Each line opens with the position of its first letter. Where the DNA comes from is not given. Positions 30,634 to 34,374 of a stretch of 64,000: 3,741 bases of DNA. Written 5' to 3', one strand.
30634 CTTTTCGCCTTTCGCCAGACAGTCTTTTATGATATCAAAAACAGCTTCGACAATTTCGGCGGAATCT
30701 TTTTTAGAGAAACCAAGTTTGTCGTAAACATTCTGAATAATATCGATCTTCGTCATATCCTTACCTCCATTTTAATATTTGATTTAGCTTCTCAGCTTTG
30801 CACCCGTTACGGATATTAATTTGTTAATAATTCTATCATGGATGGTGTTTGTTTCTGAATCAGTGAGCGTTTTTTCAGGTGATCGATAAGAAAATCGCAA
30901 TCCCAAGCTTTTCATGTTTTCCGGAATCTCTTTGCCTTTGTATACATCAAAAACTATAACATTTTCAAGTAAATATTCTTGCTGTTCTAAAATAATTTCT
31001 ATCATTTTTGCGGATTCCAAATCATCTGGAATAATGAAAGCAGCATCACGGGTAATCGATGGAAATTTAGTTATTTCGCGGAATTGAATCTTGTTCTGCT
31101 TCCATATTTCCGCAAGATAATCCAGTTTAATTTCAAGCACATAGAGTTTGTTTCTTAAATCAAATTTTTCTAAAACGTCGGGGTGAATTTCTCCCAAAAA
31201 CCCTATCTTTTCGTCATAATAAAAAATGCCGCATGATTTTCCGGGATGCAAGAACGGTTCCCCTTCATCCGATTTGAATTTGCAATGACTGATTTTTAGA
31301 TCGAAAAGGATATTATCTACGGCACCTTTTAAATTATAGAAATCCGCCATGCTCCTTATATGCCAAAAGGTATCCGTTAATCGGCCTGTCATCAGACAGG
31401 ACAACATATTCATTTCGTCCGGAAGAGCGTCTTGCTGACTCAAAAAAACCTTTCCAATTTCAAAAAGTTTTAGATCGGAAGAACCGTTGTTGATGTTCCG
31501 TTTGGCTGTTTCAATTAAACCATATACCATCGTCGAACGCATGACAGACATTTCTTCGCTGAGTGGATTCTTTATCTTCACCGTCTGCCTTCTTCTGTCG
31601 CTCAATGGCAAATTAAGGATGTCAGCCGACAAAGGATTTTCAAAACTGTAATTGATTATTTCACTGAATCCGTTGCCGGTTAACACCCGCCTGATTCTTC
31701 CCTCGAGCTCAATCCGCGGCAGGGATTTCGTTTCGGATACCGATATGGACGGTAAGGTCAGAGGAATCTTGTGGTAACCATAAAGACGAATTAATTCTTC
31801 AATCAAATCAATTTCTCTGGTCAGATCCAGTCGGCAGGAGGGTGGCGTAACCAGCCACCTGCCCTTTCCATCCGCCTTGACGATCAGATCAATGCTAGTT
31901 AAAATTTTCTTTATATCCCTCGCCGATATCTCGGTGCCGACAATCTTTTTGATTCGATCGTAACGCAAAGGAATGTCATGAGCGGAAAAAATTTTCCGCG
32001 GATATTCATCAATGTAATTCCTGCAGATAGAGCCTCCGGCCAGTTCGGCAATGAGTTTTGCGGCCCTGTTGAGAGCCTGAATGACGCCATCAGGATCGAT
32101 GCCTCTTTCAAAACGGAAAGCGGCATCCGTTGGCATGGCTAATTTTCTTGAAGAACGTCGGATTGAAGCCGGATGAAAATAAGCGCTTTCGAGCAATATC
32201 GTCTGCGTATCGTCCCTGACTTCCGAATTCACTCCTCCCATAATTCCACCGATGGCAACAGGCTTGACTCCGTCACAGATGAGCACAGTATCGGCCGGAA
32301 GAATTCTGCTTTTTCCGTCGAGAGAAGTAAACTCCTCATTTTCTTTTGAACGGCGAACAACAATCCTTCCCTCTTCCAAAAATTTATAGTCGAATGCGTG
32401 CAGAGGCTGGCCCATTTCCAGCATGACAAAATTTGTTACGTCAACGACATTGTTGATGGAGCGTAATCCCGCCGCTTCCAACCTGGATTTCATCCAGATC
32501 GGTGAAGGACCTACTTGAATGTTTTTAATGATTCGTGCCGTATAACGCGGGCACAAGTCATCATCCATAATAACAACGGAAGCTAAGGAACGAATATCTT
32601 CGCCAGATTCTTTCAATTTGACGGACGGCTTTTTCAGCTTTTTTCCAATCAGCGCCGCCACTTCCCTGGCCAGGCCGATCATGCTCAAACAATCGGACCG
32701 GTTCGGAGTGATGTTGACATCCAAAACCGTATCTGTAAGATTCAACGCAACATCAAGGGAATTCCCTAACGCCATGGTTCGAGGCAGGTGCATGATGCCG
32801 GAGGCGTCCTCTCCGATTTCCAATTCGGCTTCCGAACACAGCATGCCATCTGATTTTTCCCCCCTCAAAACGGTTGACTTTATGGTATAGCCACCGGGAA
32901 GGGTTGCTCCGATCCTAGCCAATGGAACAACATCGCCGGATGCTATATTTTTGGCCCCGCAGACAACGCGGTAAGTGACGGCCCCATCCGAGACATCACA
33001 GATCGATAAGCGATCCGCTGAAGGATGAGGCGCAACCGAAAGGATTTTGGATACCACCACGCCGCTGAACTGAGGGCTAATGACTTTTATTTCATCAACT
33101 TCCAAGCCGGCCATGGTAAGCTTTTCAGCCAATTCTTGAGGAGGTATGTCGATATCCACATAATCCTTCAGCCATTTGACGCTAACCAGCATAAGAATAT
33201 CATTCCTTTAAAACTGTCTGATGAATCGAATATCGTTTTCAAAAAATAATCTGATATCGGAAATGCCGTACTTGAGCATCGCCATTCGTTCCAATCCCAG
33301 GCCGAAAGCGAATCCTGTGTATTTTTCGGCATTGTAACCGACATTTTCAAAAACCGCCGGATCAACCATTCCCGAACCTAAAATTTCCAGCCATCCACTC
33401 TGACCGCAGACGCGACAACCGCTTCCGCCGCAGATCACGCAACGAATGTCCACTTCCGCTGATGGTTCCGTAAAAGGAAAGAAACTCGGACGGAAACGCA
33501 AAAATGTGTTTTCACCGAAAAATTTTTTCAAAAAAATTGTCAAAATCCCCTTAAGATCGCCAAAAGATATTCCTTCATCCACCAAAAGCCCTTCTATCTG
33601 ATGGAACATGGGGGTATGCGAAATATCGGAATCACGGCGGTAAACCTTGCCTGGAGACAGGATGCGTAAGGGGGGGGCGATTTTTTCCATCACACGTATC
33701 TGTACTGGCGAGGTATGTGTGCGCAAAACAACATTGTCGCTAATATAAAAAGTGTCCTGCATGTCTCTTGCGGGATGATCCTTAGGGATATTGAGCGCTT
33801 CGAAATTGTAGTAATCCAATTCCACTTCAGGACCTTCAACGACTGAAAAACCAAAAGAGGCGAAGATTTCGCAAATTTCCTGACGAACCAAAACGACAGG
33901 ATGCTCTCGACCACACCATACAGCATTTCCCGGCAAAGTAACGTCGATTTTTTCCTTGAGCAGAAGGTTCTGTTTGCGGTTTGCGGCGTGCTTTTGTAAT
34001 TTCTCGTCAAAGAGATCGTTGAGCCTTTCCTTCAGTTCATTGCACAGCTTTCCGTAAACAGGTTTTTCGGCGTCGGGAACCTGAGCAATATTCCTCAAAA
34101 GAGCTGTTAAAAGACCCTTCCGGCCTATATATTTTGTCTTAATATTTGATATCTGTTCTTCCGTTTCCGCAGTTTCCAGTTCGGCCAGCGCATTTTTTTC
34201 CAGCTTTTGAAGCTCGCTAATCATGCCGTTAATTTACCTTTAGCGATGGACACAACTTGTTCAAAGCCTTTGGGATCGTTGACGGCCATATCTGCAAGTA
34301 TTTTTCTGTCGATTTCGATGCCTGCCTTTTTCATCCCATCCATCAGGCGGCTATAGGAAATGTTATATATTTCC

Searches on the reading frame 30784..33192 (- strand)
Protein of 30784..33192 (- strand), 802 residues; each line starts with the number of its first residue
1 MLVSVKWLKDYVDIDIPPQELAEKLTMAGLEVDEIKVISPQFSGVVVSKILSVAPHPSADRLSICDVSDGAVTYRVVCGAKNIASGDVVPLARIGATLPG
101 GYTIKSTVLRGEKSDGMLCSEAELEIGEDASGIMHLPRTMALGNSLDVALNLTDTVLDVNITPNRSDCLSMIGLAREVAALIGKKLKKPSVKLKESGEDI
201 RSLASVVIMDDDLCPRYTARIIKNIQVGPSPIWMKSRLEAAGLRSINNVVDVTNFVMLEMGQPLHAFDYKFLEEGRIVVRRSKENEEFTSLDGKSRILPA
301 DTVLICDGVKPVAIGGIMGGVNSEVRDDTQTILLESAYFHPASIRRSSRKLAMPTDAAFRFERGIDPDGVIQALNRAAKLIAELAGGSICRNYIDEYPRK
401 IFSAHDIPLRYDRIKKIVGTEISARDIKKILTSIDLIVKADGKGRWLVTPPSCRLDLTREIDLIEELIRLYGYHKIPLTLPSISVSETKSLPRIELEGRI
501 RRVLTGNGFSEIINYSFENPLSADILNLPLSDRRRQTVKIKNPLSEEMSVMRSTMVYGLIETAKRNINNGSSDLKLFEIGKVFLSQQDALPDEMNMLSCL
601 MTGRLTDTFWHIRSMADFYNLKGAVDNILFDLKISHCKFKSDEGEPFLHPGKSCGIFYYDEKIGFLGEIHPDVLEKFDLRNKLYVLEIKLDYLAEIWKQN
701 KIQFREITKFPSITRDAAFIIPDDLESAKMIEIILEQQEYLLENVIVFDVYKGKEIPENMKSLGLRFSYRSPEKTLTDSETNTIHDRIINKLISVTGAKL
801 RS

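Call 67: search_protein_families(library=pfam, proteins=[window:30784-33192:-], max_evalue=0.00001)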
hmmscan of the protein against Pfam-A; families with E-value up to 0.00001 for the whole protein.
window:30784-33192:- (802 aa): 5 families
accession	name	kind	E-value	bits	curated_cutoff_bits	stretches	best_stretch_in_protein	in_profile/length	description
PF03483.22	B3_4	-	7.4e-71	237.7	29.3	1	214-386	2-174/174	B3/4 domain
PF17759.6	tRNA_synthFbeta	-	9e-66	221.8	22.4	1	476-690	1-214/214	Phenylalanyl tRNA synthetase beta chain CLM domain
PF03147.19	FDX-ACB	-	5.8e-27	94.4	31.1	1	709-801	2-94/94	Ferredoxin-fold anticodon binding domain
PF03484.21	B5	-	2.6e-25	88.8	28.6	1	407-473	1-67/67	tRNA synthetase B5 domain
PF01588.26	tRNA_bind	-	2.4e-16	60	27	1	45-144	1-95/96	Putative tRNA binding domain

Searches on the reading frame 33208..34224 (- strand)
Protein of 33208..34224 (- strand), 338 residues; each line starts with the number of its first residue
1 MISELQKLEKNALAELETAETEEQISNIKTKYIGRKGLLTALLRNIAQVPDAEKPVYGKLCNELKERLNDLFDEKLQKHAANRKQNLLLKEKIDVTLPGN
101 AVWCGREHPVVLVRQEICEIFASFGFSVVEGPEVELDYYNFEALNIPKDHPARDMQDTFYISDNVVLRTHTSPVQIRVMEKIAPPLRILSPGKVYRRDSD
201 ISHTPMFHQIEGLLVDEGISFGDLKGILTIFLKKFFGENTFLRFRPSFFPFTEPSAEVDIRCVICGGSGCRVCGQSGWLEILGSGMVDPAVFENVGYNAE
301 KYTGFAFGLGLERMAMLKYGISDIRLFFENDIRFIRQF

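Call 67: search_protein_families(library=pfam, proteins=[window:33208-34224:-], max_evalue=0.00001)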
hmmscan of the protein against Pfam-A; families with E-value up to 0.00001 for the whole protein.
window:33208-34224:- (338 aa): 2 families
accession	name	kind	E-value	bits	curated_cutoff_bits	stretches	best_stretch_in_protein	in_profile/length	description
PF01409.25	tRNA-synt_2d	-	1.2e-102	343.1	19.8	1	92-338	1-246/246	tRNA synthetases class II core domain (F)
PF02912.23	Phe_tRNA-synt_N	-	3e-16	59.6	22.3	1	21-85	2-66/69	Aminoacyl tRNA synthetase class II, N-terminal domain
